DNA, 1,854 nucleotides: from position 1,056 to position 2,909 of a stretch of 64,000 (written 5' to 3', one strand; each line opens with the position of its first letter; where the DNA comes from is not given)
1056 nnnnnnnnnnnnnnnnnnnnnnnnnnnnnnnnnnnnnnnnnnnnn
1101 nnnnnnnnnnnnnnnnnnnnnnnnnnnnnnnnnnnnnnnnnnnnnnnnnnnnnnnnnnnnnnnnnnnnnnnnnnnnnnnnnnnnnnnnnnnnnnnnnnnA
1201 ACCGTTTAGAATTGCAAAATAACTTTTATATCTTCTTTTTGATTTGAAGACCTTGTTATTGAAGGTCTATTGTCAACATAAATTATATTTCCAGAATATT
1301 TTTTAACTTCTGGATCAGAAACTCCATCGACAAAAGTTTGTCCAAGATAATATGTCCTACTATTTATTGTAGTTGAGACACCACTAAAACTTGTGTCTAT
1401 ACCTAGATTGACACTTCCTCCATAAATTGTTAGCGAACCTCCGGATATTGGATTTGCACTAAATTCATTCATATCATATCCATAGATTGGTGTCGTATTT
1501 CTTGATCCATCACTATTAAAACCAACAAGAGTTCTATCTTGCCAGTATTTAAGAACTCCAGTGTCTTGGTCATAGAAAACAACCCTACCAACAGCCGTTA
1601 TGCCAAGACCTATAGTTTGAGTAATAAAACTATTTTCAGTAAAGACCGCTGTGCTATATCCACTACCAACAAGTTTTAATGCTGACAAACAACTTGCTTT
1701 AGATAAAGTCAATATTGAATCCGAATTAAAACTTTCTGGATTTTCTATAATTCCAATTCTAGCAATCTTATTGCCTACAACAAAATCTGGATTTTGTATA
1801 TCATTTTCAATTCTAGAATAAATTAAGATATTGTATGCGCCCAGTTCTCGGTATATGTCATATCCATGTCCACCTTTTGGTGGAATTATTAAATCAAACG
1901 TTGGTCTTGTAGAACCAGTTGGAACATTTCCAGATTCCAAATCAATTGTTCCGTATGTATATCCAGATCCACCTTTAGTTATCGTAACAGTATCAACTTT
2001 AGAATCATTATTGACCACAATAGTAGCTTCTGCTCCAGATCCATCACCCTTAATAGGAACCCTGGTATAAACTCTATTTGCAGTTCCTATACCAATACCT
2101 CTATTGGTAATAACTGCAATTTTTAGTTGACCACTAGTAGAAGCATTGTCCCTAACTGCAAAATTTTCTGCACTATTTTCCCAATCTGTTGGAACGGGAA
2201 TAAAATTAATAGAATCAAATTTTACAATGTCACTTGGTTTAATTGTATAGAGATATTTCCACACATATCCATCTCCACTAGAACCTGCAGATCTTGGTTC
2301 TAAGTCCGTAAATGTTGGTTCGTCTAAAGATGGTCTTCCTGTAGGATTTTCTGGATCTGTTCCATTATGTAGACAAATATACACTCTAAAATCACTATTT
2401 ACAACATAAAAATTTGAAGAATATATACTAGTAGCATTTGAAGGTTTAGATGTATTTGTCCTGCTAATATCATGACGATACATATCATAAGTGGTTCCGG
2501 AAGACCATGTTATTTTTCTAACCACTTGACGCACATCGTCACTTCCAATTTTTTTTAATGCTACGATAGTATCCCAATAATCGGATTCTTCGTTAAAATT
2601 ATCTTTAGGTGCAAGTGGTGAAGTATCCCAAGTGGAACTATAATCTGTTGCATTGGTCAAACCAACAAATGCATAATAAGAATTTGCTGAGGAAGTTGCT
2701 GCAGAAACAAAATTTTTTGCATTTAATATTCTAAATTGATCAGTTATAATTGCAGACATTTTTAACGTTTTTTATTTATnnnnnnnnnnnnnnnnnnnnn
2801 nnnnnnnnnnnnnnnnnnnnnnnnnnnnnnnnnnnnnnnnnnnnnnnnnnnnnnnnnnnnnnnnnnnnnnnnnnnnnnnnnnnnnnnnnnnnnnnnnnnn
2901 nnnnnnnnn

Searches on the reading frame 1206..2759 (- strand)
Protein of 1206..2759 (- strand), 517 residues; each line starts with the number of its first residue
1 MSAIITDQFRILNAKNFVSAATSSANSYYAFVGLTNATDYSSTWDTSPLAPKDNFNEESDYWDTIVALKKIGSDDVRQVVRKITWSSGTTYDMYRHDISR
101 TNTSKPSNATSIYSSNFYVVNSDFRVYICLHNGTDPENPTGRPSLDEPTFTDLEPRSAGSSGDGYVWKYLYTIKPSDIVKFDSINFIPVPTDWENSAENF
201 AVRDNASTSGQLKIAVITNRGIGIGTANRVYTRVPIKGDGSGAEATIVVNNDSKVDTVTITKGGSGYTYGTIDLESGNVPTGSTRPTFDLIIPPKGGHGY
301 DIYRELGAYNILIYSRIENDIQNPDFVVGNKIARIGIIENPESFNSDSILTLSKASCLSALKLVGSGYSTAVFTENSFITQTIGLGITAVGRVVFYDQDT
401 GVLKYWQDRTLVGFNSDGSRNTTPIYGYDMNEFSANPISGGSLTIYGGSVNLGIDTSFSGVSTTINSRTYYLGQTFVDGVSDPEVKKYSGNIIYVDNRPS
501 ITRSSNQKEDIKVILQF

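Call 52: search_protein_families(library=pfam, proteins=[window:1206-2759:-], max_evalue=0.01)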
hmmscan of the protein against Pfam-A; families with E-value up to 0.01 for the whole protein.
window:1206-2759:- (517 aa): 1 family
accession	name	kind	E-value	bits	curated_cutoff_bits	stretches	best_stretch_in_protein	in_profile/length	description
PF09215.16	Phage-Gp8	-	1.5e-13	50.9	25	3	160-192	184-216/337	Bacteriophage T4, Gp8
